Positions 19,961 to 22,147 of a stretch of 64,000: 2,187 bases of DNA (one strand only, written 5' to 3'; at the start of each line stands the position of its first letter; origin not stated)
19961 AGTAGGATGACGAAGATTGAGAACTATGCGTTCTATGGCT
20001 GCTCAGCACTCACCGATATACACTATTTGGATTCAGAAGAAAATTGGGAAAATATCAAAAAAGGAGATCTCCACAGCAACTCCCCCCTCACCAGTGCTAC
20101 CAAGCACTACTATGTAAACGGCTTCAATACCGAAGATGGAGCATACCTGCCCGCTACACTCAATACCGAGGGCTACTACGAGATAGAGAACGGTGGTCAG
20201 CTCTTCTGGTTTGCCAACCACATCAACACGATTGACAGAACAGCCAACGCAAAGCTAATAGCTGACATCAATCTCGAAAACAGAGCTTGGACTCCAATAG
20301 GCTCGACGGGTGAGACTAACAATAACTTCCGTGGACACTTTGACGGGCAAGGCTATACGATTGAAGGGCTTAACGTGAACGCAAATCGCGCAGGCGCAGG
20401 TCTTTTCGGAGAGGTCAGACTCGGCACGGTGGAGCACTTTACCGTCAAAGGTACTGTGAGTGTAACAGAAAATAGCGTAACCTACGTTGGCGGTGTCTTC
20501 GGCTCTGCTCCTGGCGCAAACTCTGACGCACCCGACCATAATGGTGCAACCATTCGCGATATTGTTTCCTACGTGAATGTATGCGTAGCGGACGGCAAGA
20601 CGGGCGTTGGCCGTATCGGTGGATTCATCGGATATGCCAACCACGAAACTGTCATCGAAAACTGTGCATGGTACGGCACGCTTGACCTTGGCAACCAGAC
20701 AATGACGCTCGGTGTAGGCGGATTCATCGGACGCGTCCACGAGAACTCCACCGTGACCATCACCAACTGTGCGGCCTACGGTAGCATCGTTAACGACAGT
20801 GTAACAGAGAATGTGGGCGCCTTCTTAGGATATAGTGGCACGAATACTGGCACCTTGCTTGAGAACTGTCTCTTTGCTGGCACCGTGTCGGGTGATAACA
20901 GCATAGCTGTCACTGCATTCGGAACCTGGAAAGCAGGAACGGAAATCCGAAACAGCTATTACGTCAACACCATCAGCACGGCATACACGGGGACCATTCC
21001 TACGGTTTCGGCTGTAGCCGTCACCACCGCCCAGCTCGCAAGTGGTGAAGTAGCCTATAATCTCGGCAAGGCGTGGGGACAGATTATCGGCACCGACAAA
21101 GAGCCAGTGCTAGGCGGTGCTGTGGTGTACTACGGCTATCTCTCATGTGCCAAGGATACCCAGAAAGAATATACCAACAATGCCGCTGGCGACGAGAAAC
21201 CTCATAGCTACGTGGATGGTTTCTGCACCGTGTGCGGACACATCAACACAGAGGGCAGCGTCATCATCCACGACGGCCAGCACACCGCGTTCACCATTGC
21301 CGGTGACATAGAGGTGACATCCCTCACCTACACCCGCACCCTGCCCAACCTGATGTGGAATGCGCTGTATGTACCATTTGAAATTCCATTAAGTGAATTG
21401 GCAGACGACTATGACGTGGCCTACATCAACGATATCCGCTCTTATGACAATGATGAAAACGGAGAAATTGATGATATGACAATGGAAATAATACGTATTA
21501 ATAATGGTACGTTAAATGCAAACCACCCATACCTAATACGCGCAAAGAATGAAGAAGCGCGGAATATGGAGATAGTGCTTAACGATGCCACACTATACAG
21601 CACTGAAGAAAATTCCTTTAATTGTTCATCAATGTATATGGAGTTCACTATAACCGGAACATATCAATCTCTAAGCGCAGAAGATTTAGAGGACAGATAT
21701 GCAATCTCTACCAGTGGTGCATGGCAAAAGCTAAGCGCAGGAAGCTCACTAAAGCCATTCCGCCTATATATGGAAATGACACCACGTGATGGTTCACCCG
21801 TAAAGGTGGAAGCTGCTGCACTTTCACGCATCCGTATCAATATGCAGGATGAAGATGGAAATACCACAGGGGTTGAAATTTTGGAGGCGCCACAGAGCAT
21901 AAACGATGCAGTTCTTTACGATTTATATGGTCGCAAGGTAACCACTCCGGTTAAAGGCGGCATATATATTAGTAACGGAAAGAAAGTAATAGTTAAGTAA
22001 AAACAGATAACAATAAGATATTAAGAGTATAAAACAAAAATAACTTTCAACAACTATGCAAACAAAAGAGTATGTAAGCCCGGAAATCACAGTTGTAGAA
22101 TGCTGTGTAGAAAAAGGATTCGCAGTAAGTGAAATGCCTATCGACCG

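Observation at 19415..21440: Surface-protein gene is a compositional chimera: a GC-rich ~2-kb core inside AT-rich native ends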

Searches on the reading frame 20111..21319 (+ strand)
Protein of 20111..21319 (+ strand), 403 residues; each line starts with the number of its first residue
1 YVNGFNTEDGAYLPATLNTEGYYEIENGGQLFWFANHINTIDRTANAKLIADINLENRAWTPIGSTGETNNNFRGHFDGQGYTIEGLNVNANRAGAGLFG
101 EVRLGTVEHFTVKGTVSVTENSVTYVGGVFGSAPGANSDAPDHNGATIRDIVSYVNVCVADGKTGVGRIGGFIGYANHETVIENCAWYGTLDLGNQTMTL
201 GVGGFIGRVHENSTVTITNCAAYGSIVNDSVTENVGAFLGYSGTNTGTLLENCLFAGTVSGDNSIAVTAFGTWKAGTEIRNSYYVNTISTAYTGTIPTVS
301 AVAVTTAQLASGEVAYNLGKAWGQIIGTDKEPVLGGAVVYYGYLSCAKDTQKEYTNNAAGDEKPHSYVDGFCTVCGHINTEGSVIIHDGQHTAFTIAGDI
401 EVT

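Call 39: search_protein_families(library=pfam, proteins=[window:20111-21319:+], max_evalue=1)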
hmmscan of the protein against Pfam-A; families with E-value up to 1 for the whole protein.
window:20111-21319:+ (403 aa): 2 families
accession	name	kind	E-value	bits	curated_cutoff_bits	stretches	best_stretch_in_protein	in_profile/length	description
PF00158.32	Sigma54_activat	-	0.016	15.4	20.2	1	5-74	71-136/168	Sigma-54 interaction domain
PF11381.13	DUF3185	-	0.26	11.7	25.3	0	172-206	16-50/59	Protein of unknown function (DUF3185)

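Call 57: find_related_loci(query=window:20111-21319:+, collection=metagenome_contigs, flank=4000)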
Query window:20111-21319:+ (403 aa) in metagenome_contigs; peptide patterns used: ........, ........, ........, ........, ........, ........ (x = any residue, [..] = any of these).
157 stretches matched a pattern; 3 encode a relative of the query (tblastn E <= 1e-3); 3 distinct loci.
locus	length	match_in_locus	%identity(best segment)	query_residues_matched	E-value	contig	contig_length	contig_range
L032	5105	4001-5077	52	3-340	1e-99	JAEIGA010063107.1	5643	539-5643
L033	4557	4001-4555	62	1-188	3e-67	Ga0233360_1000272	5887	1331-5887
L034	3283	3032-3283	73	3-86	1e-37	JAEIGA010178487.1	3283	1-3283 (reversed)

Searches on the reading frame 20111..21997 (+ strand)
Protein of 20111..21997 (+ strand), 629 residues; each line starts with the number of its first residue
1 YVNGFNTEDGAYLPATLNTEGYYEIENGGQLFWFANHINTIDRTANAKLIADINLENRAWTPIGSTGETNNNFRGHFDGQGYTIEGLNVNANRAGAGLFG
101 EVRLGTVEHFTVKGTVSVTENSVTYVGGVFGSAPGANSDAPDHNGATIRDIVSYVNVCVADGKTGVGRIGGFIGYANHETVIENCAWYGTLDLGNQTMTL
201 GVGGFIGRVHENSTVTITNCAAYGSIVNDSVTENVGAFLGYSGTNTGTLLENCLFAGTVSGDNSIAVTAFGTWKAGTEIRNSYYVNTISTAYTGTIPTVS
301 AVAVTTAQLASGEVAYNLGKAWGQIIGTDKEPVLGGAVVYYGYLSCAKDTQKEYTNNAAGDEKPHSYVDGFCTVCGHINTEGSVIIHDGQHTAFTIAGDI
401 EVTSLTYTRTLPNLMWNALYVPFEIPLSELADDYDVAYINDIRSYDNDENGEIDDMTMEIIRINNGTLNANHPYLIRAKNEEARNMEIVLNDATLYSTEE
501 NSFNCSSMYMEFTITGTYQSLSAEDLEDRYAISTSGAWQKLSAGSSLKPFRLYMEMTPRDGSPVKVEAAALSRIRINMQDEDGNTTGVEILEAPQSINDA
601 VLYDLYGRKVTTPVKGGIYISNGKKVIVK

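Call 41: search_solved_structures(query=window:20111-21997:+, max_evalue=1)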
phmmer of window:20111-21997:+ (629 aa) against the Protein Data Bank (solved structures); distinct sequences matched with E-value up to 1: 3.
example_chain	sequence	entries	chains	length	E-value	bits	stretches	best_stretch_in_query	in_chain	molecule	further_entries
3n6z_A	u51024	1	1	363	0.021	16.7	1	128-257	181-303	putative immunoglobulin A1 protease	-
9n4y_a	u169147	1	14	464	0.31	12.8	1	248-323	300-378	Soluble pyridine nucleotide transhydrogenase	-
4bs1_B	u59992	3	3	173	0.6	11.8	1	5-53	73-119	TRANSCRIPTIONAL REGULATOR (NTRC FAMILY) | TRANSCRIPTIONAL REGULATOR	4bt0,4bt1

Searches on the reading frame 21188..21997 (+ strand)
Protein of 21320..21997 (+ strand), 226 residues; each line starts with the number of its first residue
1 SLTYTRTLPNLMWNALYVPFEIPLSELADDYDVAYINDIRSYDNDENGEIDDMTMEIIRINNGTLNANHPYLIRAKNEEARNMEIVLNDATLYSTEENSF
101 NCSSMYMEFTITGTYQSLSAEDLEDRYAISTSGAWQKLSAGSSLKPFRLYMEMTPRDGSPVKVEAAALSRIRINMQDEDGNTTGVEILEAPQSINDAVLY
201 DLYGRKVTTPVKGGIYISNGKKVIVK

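Call 39: search_protein_families(library=pfam, proteins=[window:21320-21997:+], max_evalue=1)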
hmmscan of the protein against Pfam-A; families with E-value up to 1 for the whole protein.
window:21320-21997:+ (226 aa): 1 family
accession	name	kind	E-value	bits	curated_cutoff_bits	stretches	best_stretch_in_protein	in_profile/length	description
PF10049.14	DUF2283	-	0.028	15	23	1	167-190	26-48/49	Protein of unknown function (DUF2283)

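Call 44: search_protein_families(library=ncbifam, proteins=[window:21320-21997:+], max_evalue=1)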
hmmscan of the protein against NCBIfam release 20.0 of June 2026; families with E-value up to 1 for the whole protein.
window:21320-21997:+ (226 aa): 0 families

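Call 58: predict_structure(alignment_id=A1)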
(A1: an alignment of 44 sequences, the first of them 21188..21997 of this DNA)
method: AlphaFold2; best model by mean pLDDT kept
length: 270 residues; sequences in the alignment: 44
mean_pLDDT: 87.5   pTM: 0.75
mean pLDDT of the five models: 87.5, 86.3, 85.6, 84.8, 84.5
residues with pLDDT >= 90: 154; 70-90: 93; 50-70: 8; < 50: 15
segments of 3 or more residues with pLDDT < 50: 223-237
pLDDT, mean of each block of 10 residues (from residue 1): 77 85 91 92 97 97 98 97 88 88 97 98 98 97 89 95 94 93 94 94 78 83 44 45 85 87 81
secondary structure, 60 per line:
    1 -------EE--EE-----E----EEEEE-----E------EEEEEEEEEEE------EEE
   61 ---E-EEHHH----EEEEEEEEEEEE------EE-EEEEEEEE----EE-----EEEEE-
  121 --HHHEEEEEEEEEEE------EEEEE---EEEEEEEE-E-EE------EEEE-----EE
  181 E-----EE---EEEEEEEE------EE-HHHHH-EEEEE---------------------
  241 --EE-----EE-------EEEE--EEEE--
elements in order: E24-28 E41-51 E58-60 E75-86 E96-103 E115-119 E126-136 E143-147 E151-158 E170-173 E179-181 E192-199 H209-213 E215-219 E259-262 E265-268

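Call 60: fold_search(model_id=the predicted structure, library=pdb)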
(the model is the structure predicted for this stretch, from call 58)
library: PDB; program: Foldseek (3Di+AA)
matches with E <= 10: 475; with E <= 0.001: 0
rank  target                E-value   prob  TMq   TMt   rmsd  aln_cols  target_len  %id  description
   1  9ug5_B                5.0e-02  0.08  0.11  0.06  19.6       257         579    8  Crystal structure of HA3 from Clostridium botulinum type B with alpha2,3-sialyllactose (released 2025-11-05)
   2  6eyn_D                5.9e-02  0.08  0.10  0.12  17.6       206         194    6  Structure of the 8D6 (anti-IgE) Fab (released 2018-08-15)
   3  5vjo_A                7.8e-02  0.09  0.12  0.14  17.5       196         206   10  Complex between HyHEL10 Fab fragment heavy chain mutant I29F and Pekin duck egg lysozyme isoform I (DEL-I) (released 2018-04-11)
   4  6e4z_H                9.2e-02  0.06  0.12  0.14  19.4       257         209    8  Anti-PCSK9 fab 6E2 bound to the modified N-terminal peptide from PCSK9 (released 2019-04-10)
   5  3fha_C                9.7e-02  0.05  0.11  0.06  21.3       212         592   11  Structure of endo-beta-N-acetylglucosaminidase A (released 2009-04-28)
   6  9c24_H                1.1e-01  0.08  0.11  0.13  17.4       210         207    8  Fab F946 in complex with OspCB (released 2025-08-27)
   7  6byg_B                1.1e-01  0.09  0.13  0.05  18.4       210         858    8  Crystal structure of the nucleophile mutant (E575A) of the GH2 exo-beta-mannanase from Xanthomonas axonopodis pv. citr (released 2018-07-18)
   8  5c71_B                1.1e-01  0.03  0.07  0.04  22.8       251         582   12  The structure of Aspergillus oryzae a-glucuronidase complexed with glycyrrhetinic acid monoglucuronide (released 2016-06-29)
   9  5mes_H                1.3e-01  0.08  0.14  0.16  19.2       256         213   10  MCL1 FAB COMPLEX IN COMPLEX WITH COMPOUND 29 (released 2017-01-18)
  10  6zqa_CL               1.3e-01  0.06  0.10  0.04  18.5       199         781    8  Cryo-EM structure of the 90S pre-ribosome from Saccharomyces cerevisiae, state A (Poly-Ala) (released 2020-09-23)
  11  9ug6_B                1.3e-01  0.04  0.11  0.06  19.9       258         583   10  Crystal structure of HA3 from Clostridium botulinum type B with alpha2,6-sialyllactose (released 2025-11-05)
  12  8qdo_A                1.4e-01  0.06  0.12  0.08  24.7       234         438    8  Crystal structure of the tegument protein UL82 (pp71) from Human Cytomegalovirus (released 2024-02-28)
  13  9j6d_H                1.4e-01  0.06  0.12  0.09  30.4       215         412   10  Structure of Chikungunya virus infectious particles, 2f block. (released 2025-12-03)
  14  5vqm_D                1.5e-01  0.06  0.12  0.14  19.0       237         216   10  Clostridium difficile TcdB-GTD bound to PA41 Fab (released 2017-12-06)
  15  4qd2_F                1.5e-01  0.06  0.12  0.14  16.8       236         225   12  Molecular basis for disruption of E-cadherin adhesion by botulinum neurotoxin A complex (released 2014-06-25)
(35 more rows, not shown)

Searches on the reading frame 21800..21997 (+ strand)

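Call 63: search_protein_families(library=pfam, proteins=[window:21800-21997:+], max_evalue=10)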
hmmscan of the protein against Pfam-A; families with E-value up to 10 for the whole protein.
window:21800-21997:+ (66 aa): 1 family
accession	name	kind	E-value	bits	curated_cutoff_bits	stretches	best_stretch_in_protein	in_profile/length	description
PF10049.14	DUF2283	-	0.077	13.6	23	1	13-30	32-48/49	Protein of unknown function (DUF2283)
